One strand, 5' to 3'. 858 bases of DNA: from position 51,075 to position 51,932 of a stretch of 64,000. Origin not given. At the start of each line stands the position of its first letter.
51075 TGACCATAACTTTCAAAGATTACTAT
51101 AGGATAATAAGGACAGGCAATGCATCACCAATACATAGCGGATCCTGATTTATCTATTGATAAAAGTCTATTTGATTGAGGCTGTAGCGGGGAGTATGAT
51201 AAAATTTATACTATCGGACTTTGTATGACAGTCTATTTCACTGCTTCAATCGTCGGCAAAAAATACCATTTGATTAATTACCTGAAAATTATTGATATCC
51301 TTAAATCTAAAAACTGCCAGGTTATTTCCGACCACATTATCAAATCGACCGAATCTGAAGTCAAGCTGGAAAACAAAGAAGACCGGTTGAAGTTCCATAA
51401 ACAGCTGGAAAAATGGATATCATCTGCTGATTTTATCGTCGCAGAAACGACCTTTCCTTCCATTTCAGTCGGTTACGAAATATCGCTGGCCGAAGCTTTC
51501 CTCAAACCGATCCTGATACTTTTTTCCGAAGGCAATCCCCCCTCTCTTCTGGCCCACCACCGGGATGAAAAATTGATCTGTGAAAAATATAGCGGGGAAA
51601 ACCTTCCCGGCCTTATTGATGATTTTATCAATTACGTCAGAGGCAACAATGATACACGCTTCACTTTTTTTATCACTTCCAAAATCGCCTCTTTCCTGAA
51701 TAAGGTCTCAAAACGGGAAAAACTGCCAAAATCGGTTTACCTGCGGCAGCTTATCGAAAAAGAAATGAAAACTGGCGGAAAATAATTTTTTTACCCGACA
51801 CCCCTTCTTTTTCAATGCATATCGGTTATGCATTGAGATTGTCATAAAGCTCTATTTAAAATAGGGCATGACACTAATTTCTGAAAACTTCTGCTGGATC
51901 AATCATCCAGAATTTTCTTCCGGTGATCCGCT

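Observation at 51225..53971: Paralogous DNPH1/RCL-like nucleotide N-hydrolase domains fused to ribbon-helix-helix tails, bracketing a disrupted unknown gene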

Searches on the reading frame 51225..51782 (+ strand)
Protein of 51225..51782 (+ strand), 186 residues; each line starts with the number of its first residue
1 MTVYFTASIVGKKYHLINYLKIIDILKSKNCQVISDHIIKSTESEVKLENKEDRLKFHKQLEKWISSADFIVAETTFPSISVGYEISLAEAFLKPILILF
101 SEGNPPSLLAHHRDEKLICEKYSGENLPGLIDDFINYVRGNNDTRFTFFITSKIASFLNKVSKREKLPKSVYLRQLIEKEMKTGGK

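Call 4: search_protein_families(library=pfam, proteins=[window:51225-51782:+], max_evalue=1)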
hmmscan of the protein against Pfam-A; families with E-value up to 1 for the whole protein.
window:51225-51782:+ (186 aa): 5 families
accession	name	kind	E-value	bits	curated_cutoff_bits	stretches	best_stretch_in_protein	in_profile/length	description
PF05014.21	Nuc_deoxyrib_tr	-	7.5e-06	26.5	28.8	1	3-105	1-102/117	Nucleoside 2-deoxyribosyltransferase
PF12651.13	RHH_3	-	0.0021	18.4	21.6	1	144-178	3-37/44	Ribbon-helix-helix domain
PF25198.1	Spore_GerAC_N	-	0.015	15.6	27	1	129-184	92-148/176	Spore germination protein N-terminal domain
PF14058.11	PcfK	-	0.021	15.3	27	1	23-60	72-108/139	PcfK-like protein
PF11505.13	DUF3216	-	0.075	13.7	25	0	116-161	5-50/91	Protein of unknown function (DUF3216)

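Call 5: search_protein_families(library=ncbifam, proteins=[window:51225-51782:+], max_evalue=1)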
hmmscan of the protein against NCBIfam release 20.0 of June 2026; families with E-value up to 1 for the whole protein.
window:51225-51782:+ (186 aa): 1 family
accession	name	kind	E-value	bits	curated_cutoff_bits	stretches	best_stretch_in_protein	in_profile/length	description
NF048017.1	antitoxin_RelB_like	equivalog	0.17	12.1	50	1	153-180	5-32/70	type II toxin-antitoxin system RelB family antitoxin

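Call 6: search_protein_families(library=padloc, proteins=[window:51225-51782:+], max_evalue=1)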
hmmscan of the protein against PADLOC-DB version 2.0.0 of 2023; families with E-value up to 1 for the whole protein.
window:51225-51782:+ (186 aa): 0 families

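Call 7: find_homologous_proteins(query=window:51225-51782:+)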
Query window:51225-51782:+ (186 aa): 625 proteins with E <= 0.001 among 726 candidates; the best 120 are listed.
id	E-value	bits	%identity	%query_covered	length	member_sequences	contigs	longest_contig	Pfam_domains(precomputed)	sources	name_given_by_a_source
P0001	1.7e-107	374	95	98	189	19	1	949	PF05014.22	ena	-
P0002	1.3e-103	362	91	98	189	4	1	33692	PF05014.22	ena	-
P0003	5.5e-98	344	86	98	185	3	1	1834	-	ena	-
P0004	4.8e-94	331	83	98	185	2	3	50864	PF05014.22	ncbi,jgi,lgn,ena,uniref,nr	ncbi:MAG: hypothetical protein UV73_C0008G0024 [Candidatus Gottesmanbacteria bacterium GW2011_GWA2_4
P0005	1.6e-86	306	76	98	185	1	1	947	-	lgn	-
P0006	1.7e-86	306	75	98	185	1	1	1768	PF05014.22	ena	-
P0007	2.8e-85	302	73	99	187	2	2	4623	PF05014.22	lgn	-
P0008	6.0e-85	301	76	98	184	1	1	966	PF05014.22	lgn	-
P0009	6.8e-85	301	73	98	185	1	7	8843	-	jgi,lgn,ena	-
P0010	6.9e-85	301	89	84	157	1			-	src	-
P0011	1.1e-84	300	76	98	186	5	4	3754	-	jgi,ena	-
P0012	1.4e-84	300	73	98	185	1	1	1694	-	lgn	-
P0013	1.6e-84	300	76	98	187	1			-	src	-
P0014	6.0e-84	298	73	100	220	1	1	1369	-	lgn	-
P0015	6.5e-83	294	74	97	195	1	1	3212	-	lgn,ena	-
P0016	8.2e-83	294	71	98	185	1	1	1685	PF12651.14,PF05014.22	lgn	-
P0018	2.7e-82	292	74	99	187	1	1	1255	PF05014.22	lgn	-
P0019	9.6e-81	287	73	98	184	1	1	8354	PF05014.22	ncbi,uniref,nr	ncbi:hypothetical protein A2W14_07170 [Candidatus Gottesmanbacteria bacterium RBG_16_37_8]|uniref:2'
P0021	2.7e-79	283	69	98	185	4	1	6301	PF05014.22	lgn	-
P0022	2.8e-79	283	70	98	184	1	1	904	PF05014.22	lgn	-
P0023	5.4e-79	282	71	98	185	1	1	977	PF05014.22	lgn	-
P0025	6.9e-79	281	70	98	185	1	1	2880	PF05014.22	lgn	-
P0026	7.0e-79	281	72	97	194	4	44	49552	PF12651.14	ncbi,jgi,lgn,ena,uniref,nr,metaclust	ncbi:hypothetical protein A3D05_03605 [Candidatus Gottesmanbacteria bacterium RIFCSPHIGHO2_02_FULL_4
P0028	1.1e-78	281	70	98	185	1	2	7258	PF05014.22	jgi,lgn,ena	jgi:hypothetical protein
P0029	2.0e-78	280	70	98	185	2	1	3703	PF05014.22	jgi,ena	-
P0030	7.5e-78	278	70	98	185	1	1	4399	PF05014.22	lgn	-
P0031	1.1e-77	277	67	100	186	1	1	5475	PF12651.14,PF05014.22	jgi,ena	-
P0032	1.1e-77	277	69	98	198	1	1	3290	PF05014.22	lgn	-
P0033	1.1e-77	277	68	99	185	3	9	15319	PF05014.22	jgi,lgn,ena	jgi:hypothetical protein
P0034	1.2e-77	277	68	98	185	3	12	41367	PF05014.22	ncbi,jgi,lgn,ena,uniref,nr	ncbi:hypothetical protein A2960_06400 [Candidatus Gottesmanbacteria bacterium RIFCSPLOWO2_01_FULL_39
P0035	1.3e-77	277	68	99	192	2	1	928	PF05014.22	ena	-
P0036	2.4e-77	276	68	100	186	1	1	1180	PF05014.22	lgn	-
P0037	2.6e-77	276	68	97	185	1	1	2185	PF05014.22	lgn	-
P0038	5.8e-77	275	68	98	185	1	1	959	PF05014.22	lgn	-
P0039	6.3e-77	275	67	98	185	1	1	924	PF05014.22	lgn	-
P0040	7.9e-77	275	67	98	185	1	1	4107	PF05014.22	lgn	-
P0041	9.3e-77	274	67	98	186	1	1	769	PF05014.22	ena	-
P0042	1.1e-76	274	67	97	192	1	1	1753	PF05014.22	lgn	-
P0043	1.3e-76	274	67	98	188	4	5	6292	PF05014.22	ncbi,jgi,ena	-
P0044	1.6e-76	274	66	98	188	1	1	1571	PF12651.14,PF05014.22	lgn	-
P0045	3.4e-76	273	67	98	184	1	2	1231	PF12651.14,PF05014.22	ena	-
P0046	4.5e-76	272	66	98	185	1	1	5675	PF05014.22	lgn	-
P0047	5.6e-76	272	69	98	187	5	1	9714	PF12651.14,PF05014.22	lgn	-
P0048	8.7e-76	271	68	98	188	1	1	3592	PF05014.22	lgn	-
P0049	9.3e-76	271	68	98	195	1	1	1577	PF05014.22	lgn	-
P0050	1.0e-75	271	67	97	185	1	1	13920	PF05014.22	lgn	-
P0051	1.4e-75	271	67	100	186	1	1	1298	PF12651.14,PF05014.22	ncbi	-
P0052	1.6e-75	270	67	98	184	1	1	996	PF05014.22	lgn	-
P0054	1.9e-75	270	66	98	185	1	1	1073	PF05014.22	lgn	-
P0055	2.1e-75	270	69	98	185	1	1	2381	PF12651.14,PF05014.22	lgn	-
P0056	2.3e-75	270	68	97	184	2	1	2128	PF12651.14,PF05014.22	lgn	-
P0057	2.3e-75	270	67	98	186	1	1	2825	PF05014.22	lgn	-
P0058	2.4e-75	270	69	98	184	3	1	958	PF12651.14,PF05014.22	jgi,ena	-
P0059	2.6e-75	270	68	98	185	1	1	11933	PF05014.22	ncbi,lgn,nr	ncbi:MAG: ribbon-helix-helix domain-containing protein [Actinobacteria bacterium]|nr:ribbon-helix-he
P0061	8.1e-75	268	66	100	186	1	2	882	PF12651.14,PF05014.22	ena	-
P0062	1.0e-74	268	65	98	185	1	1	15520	PF05014.22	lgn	-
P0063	1.2e-74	268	66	98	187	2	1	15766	PF05014.22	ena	-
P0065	1.4e-74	267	66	100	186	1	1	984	PF12651.14,PF05014.22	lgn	-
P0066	2.0e-74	267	65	98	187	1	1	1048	PF12651.14,PF05014.22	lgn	-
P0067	2.1e-74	267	67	97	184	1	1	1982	PF12651.14,PF05014.22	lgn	-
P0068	2.4e-74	267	65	98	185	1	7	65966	PF05014.22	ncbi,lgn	-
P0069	2.6e-74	266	65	98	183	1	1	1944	PF05014.22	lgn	-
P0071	3.5e-74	266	68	98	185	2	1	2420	PF05014.22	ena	-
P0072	4.0e-74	266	66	98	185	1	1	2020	PF05014.22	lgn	-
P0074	4.8e-74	266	64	99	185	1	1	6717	PF05014.22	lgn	-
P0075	5.3e-74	265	66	98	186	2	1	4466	PF05014.22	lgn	-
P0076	5.9e-74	265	68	97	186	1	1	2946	PF05014.22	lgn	-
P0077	6.1e-74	265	68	98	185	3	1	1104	PF05014.22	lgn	-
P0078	6.2e-74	265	65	98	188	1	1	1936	PF05014.22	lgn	-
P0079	6.6e-74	265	65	99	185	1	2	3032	PF05014.22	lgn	-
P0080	9.0e-74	265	64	98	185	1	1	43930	PF05014.22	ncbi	-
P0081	9.4e-74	265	67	98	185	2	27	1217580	-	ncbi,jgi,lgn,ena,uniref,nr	ncbi:hypothetical protein A2334_01500 [Candidatus Roizmanbacteria bacterium RIFOXYB2_FULL_38_10]|uni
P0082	9.9e-74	265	65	98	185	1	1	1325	PF12651.14,PF05014.22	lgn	-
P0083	1.1e-73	264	67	98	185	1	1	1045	PF05014.22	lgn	-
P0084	1.5e-73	264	63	98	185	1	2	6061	PF12651.14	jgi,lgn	-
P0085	2.1e-73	263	64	100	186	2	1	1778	PF12651.14,PF05014.22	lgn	-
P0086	2.9e-73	263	65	97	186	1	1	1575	PF05014.22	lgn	-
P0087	3.3e-73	263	64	97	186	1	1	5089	PF05014.22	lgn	-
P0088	3.5e-73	263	65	97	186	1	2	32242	PF05014.22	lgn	-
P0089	4.2e-73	263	66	98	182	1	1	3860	PF05014.22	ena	-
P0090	5.2e-73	262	64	98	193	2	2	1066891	PF05014.22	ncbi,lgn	-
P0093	1.4e-72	261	63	99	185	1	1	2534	PF05014.22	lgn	-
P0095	1.9e-72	260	65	98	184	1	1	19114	PF05014.22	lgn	-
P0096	2.1e-72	260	62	100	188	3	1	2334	PF05014.22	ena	-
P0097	2.4e-72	260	66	98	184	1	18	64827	PF05014.22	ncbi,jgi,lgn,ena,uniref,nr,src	ncbi:hypothetical protein A2866_00640 [Candidatus Roizmanbacteria bacterium RIFCSPHIGHO2_01_FULL_39_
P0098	3.4e-72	260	62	97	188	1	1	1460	PF05014.22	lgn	-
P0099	3.5e-72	260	64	97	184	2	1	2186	PF05014.22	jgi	jgi:hypothetical protein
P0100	4.5e-72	259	64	98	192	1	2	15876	PF05014.22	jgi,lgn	jgi:hypothetical protein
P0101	4.7e-72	259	65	97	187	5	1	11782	PF05014.22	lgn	-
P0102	5.0e-72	259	64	98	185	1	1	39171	PF05014.22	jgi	jgi:hypothetical protein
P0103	5.1e-72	259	65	97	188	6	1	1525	PF05014.22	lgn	-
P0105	6.5e-72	259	63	100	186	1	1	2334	PF05014.22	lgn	-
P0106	6.6e-72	259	65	98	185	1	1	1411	PF05014.22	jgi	jgi:nucleoside 2-deoxyribosyltransferase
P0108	7.1e-72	259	65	98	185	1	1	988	PF12651.14,PF05014.22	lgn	-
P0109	7.7e-72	258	63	97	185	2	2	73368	PF05014.22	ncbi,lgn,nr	ncbi:nucleoside 2-deoxyribosyltransferase [Patescibacteria group bacterium]|nr:nucleoside 2-deoxyrib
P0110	1.5e-71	257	63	99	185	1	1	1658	PF05014.22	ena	-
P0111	1.8e-71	257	64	98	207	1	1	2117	PF05014.22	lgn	-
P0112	2.1e-71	257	62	98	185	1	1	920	PF05014.22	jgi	jgi:2'-deoxynucleoside 5'-phosphate N-hydrolase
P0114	2.4e-71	257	64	98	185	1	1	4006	PF05014.22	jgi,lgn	jgi:hypothetical protein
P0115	2.7e-71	257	62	99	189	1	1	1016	PF05014.22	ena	-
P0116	2.8e-71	257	62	97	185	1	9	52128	PF05014.22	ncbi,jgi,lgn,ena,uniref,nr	ncbi:hypothetical protein COT62_02070 [Candidatus Roizmanbacteria bacterium CG09_land_8_20_14_0_10_4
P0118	3.2e-71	256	63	98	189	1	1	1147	PF05014.22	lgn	-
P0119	3.3e-71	256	63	97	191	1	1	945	PF05014.22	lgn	-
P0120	4.0e-71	256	65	100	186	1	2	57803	PF12651.14,PF05014.22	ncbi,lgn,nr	ncbi:ribbon-helix-helix domain-containing protein [Candidatus Daviesbacteria bacterium]|nr:ribbon-he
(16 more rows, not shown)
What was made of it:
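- There are 625 close homologs, ~185 aa long and 62-95% identical among the top 120 (call 7).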

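Call 14: find_encoding_contigs(protein=P0002, flank=6000, max_places=3)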
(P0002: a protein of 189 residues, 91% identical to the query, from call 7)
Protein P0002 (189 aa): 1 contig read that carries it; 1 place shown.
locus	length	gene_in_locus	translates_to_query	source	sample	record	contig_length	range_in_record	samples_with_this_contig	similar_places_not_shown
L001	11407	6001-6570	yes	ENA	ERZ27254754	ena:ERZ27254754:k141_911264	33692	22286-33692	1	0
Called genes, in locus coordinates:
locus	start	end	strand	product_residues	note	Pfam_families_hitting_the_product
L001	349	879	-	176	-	-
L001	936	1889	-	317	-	-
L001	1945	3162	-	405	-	-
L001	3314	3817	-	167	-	-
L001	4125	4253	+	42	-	-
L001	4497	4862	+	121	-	PF20393:Pro_CA_2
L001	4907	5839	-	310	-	-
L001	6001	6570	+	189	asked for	PF05014:Nuc_deoxyrib_tr (weak)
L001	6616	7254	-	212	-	-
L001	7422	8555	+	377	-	-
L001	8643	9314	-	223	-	PF08843:AbiEii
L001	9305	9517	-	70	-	-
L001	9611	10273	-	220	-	PF10028:DUF2270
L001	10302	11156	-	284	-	PF00923:TAL_FSA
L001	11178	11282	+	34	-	-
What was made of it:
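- The sister locus carries AbiEii (call 14).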

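Call 15: find_encoding_contigs(protein=P0004, flank=6000, max_places=3)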
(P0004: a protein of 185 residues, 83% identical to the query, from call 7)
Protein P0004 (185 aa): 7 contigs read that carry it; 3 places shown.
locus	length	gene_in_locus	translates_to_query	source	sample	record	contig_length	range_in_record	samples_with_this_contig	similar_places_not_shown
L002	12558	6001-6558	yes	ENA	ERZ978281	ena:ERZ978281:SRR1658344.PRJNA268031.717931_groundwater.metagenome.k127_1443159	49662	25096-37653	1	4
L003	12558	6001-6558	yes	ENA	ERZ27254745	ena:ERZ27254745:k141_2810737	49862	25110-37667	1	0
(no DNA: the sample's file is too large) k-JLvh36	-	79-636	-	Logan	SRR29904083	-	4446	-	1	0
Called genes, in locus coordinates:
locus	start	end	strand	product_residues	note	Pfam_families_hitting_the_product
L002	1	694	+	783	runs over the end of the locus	-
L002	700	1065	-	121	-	-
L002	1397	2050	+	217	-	PF00565:SNase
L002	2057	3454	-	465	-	-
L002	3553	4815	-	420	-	-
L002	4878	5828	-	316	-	-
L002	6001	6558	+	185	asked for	PF05014:Nuc_deoxyrib_tr (weak)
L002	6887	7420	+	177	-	-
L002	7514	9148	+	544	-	-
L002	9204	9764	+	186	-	PF05014:Nuc_deoxyrib_tr (weak)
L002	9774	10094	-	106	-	-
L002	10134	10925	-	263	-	-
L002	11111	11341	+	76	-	PF24113:DUF7387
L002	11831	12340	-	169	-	-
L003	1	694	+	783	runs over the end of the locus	-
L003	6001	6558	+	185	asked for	PF05014:Nuc_deoxyrib_tr (weak)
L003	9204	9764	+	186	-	PF05014:Nuc_deoxyrib_tr (weak)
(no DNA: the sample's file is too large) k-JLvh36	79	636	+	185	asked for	PF05014:Nuc_deoxyrib_tr (weak)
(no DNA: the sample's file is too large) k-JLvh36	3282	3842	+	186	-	PF05014:Nuc_deoxyrib_tr (weak)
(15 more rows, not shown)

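Call 18: find_encoding_contigs(protein=P0081, flank=6000, max_places=2)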
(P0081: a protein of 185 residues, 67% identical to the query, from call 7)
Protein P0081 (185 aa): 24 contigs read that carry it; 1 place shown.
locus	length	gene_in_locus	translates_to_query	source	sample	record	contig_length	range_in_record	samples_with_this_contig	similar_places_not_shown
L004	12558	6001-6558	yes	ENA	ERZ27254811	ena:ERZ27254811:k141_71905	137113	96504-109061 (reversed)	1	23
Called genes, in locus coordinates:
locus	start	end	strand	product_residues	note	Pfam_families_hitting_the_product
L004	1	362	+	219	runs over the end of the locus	-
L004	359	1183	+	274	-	PF13489:Methyltransf_23, PF06325:PrmA (weak), PF07021:MetW (weak), PF08241:Methyltransf_11, PF08242:Methyltransf_12, PF13649:Methyltransf_25, PF13847:Methyltransf_31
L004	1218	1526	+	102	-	PF01741:MscL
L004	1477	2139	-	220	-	-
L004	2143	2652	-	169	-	PF00149:Metallophos, PF12850:Metallophos_2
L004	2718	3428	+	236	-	-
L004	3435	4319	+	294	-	PF00892:EamA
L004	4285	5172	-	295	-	PF00892:EamA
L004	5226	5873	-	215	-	PF00702:Hydrolase, PF13419:HAD_2, PF13242:Hydrolase_like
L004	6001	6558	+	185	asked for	-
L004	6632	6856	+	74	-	-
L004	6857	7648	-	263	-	PF04402:SIMPL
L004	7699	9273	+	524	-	PF01435:Peptidase_M48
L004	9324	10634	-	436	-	PF02518:HATPase_c (weak)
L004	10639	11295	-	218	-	PF00072:Response_reg, PF00486:Trans_reg_C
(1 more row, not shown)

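Call 19: find_encoding_contigs(protein=P0090, flank=6000, max_places=2)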
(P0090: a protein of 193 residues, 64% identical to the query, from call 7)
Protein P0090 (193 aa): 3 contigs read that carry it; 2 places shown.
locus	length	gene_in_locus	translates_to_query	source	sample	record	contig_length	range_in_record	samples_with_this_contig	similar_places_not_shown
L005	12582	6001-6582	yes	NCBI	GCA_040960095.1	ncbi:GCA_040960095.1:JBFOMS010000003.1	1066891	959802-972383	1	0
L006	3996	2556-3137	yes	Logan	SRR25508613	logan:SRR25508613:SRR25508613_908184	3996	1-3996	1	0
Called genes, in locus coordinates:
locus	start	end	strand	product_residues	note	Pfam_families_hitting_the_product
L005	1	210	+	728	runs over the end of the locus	PF04932:Wzy_C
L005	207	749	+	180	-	PF01327:Pep_deformylase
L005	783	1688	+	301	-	PF00551:Formyl_trans_N, PF02911:Formyl_trans_C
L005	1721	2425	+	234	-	-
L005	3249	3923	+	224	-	PF02163:Peptidase_M50 (weak)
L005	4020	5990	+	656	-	-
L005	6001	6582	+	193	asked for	PF05014:Nuc_deoxyrib_tr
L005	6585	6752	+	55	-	-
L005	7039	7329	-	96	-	PF01022:HTH_5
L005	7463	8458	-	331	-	PF01738:DLH (faint), PF12146:Hydrolase_4 (faint), PF00326:Peptidase_S9, PF00561:Abhydrolase_1 (faint), PF12697:Abhydrolase_6 (faint)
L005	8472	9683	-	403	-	PF00155:Aminotran_1_2, PF01276:OKR_DC_1 (weak)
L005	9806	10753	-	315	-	PF01370:Epimerase, PF04321:RmlD_sub_bind, PF16363:GDP_Man_Dehyd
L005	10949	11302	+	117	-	-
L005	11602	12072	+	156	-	PF11969:DcpS_C, PF01230:HIT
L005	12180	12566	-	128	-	PF02675:AdoMet_dc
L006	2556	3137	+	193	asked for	PF05014:Nuc_deoxyrib_tr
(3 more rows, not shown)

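Call 20: find_encoding_contigs(protein=P0120, flank=6000, max_places=2)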
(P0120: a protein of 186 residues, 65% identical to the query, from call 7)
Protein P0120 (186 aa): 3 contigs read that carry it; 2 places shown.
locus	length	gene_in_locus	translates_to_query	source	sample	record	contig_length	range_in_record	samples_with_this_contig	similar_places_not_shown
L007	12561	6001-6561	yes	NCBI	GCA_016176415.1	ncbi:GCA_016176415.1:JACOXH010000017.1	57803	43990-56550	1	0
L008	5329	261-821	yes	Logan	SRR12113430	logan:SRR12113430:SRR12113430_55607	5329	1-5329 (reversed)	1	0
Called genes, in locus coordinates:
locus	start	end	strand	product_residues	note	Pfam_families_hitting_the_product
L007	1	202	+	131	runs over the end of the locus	PF13840:ACT_7 (weak)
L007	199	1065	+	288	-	PF00795:CN_hydrolase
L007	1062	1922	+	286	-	PF00561:Abhydrolase_1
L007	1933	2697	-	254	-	-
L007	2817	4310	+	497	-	-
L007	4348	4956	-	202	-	PF00561:Abhydrolase_1 (weak), PF06821:Ser_hydrolase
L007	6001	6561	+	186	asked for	PF05014:Nuc_deoxyrib_tr (weak), PF12651:RHH_3 (faint)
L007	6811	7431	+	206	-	PF00188:CAP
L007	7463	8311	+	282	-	PF21088:MS_channel_1st, PF00924:MS_channel_2nd, PF21082:MS_channel_3rd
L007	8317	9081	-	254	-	PF01145:Band_7, PF13421:Band_7_1 (weak)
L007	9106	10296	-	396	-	PF03200:Glyco_hydro_63 (faint), PF17389:Bac_rhamnosid6H (faint), PF22422:MGH1-like_GH, PF01204:Trehalase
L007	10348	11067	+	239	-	PF13489:Methyltransf_23, PF13847:Methyltransf_31, PF08241:Methyltransf_11, PF08242:Methyltransf_12, PF13649:Methyltransf_25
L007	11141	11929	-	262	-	PF02358:Trehalose_PPase, PF05116:S6PP (faint)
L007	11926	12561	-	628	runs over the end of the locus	PF00982:Glyco_transf_20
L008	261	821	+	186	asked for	PF05014:Nuc_deoxyrib_tr (weak), PF12651:RHH_3 (faint)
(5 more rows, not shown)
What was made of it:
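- Most genomes carry a solo gene with unrelated neighbours (calls 18-20).
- Tried and rejected: Neighbours differ in the Roizmanbacteria, Daviesbacteria and other loci (calls 18-20).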

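Call 22: find_homologous_proteins(query=L002:7514-9145:+)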
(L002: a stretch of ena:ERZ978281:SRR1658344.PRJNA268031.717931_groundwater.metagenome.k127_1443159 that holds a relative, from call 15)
Query L002:7514-9145:+ (544 aa): 1 proteins with E <= 0.001 among 8000 candidates.
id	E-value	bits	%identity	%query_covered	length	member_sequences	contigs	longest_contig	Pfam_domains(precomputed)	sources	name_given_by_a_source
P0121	0.0e+0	1208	100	100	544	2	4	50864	-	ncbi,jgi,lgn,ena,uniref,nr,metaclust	ncbi:MAG: hypothetical protein UV73_C0008G0021 [Candidatus Gottesmanbacteria bacterium GW2011_GWA2_4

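Call 26: search_solved_structures(query=A2, max_evalue=1, show_alignments=3)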
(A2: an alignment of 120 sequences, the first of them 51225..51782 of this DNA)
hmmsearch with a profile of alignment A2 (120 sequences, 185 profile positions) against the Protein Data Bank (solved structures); distinct sequences matched with E-value up to 1: 14.
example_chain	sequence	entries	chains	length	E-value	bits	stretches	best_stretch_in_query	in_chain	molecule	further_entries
2klh_A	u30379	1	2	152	2.5e-14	56.7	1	2-105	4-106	c-Myc-responsive protein Rcl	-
4fyh_A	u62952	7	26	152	3.5e-14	56.2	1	2-105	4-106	Deoxyribonucleoside 5'-monophosphate N-glycosidase | 2'-deoxynucleoside 5'-phosphate N-hydrolase 1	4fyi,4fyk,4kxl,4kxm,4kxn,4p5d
2khz_A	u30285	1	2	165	7.2e-14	55.2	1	2-105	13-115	c-Myc-responsive protein Rcl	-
8rps_C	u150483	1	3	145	2.4e-12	50.2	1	3-104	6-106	2'-deoxynucleoside 5'-phosphate N-hydrolase 1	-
8rpt_B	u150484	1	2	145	3.1e-12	49.8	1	3-104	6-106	2'-deoxynucleoside 5'-phosphate N-hydrolase 1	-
9da1_A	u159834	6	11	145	3.5e-12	49.7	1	3-104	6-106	5-hydroxymethyl-dUMP N-hydrolase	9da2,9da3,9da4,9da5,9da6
8os9_A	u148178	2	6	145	3.5e-12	49.6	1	3-104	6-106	2'-deoxynucleoside 5'-phosphate N-hydrolase 1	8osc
9i3q_A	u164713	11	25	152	3.9e-12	49.5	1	3-104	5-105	5-hydroxymethyl-dUMP N-hydrolase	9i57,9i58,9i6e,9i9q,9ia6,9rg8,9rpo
4p5e_A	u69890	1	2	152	4e-12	49.5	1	3-104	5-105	2'-deoxynucleoside 5'-phosphate N-hydrolase 1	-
8qhr_A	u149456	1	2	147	5.9e-12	48.9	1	3-104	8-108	2'-deoxynucleoside 5'-phosphate N-hydrolase 1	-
8rqd_C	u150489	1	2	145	1.9e-11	47.3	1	3-104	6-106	2'-deoxynucleoside 5'-phosphate N-hydrolase 1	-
8qhq_A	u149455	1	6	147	2.3e-11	47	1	3-104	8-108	2'-deoxynucleoside 5'-phosphate N-hydrolase 1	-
3uuw_A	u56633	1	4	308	0.055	16.4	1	21-68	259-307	Putative oxidoreductase with NAD(P)-binding Rossmann-fold domain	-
2hjm_A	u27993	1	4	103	0.55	13.1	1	116-168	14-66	Hypothetical protein PF1176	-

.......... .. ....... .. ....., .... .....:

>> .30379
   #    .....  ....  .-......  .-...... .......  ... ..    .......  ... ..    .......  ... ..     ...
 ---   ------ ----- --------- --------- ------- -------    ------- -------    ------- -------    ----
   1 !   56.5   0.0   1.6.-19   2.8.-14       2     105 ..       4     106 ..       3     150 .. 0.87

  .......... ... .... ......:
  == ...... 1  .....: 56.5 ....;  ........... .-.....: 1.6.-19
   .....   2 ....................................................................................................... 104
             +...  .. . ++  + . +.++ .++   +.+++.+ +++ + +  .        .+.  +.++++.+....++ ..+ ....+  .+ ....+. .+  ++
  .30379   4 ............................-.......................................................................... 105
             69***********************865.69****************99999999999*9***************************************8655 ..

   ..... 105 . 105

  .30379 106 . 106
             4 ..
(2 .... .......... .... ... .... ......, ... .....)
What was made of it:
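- On DNPH1/Rcl-NDT superfamily (PF05014): The A2 profile against the PDB hits only DNPH1/Rcl (2.5e-14 to 2e-11, call 26).
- The A2 profile hits only DNPH1/Rcl in the PDB (E 2.5e-14, call 26).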
